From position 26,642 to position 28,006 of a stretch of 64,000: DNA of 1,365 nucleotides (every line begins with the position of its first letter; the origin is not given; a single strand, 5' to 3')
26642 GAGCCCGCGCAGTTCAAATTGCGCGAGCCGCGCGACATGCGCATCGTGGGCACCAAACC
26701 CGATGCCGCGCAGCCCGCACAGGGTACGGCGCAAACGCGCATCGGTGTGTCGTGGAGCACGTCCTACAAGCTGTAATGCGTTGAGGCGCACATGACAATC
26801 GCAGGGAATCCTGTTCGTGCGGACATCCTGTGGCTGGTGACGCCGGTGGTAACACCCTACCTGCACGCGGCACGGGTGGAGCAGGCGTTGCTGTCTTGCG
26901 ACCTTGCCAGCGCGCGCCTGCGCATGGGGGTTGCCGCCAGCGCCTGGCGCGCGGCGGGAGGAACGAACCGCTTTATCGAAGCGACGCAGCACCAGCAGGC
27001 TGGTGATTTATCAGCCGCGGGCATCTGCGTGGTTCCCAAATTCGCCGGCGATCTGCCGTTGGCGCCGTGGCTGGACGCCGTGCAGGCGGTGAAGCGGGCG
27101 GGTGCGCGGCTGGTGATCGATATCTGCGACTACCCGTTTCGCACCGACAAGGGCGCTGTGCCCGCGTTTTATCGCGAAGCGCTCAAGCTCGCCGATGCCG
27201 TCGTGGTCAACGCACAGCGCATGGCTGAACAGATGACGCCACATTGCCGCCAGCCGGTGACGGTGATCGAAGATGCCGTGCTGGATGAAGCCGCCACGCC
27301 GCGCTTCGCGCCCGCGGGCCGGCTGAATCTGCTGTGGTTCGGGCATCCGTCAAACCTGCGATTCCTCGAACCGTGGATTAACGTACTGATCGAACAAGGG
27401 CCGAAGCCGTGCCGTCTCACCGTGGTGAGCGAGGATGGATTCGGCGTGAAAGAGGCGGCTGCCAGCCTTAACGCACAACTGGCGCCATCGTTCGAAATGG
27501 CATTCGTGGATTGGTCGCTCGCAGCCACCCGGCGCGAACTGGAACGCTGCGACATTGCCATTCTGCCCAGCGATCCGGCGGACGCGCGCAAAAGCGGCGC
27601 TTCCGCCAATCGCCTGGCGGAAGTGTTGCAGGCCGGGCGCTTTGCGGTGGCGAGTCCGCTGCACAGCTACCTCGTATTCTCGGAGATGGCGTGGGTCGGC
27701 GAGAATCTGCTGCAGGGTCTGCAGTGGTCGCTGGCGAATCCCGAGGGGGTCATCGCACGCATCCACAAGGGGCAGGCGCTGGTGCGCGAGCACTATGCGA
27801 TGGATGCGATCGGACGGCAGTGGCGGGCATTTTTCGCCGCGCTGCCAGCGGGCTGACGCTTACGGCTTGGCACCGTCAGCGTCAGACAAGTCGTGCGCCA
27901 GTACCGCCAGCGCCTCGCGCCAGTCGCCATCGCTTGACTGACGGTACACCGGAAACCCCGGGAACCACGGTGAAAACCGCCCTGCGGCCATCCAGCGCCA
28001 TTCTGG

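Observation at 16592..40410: Accessory region enriched in TPR-tethered enzymes, glycosyltransferases and methyltransferases surrounding the porin array: a candidate protein-modification toolkit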

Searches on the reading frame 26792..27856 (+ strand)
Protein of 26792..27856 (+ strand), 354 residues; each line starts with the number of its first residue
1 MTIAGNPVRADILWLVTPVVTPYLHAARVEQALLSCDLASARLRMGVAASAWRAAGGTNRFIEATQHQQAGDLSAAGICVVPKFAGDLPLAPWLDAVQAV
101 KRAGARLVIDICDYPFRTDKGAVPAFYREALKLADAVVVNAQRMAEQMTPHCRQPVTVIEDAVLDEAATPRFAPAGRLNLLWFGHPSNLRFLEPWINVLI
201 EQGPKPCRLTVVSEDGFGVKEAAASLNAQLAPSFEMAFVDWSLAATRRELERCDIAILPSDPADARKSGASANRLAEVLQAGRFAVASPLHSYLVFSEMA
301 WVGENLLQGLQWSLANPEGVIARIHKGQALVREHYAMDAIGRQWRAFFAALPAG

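Call 3: search_protein_families(library=pfam, proteins=[window:26792-27856:+], max_evalue=0.01)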
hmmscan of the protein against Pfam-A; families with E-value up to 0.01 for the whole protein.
window:26792-27856:+ (354 aa): 0 families

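Call 11: search_protein_families(library=ncbifam, proteins=[window:26792-27856:+], max_evalue=0.01)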
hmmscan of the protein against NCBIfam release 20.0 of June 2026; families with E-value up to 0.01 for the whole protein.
window:26792-27856:+ (354 aa): 0 families

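Call 48: search_protein_families(library=pfam, proteins=[window:26792-27856:+], max_evalue=10)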
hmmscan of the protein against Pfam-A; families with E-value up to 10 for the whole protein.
window:26792-27856:+ (354 aa): 3 families
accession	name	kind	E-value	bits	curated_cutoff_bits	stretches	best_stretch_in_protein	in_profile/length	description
PF13579.12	Glyco_trans_4_4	-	0.017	15.9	29.7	1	96-150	86-144/158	Glycosyl transferase 4-like domain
PF07931.18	CPT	-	0.036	14.3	22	1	58-139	34-112/172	Chloramphenicol phosphotransferase-like protein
PF13439.12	Glyco_transf_4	-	0.077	13.5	28.5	1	122-160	122-163/170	Glycosyltransferase Family 4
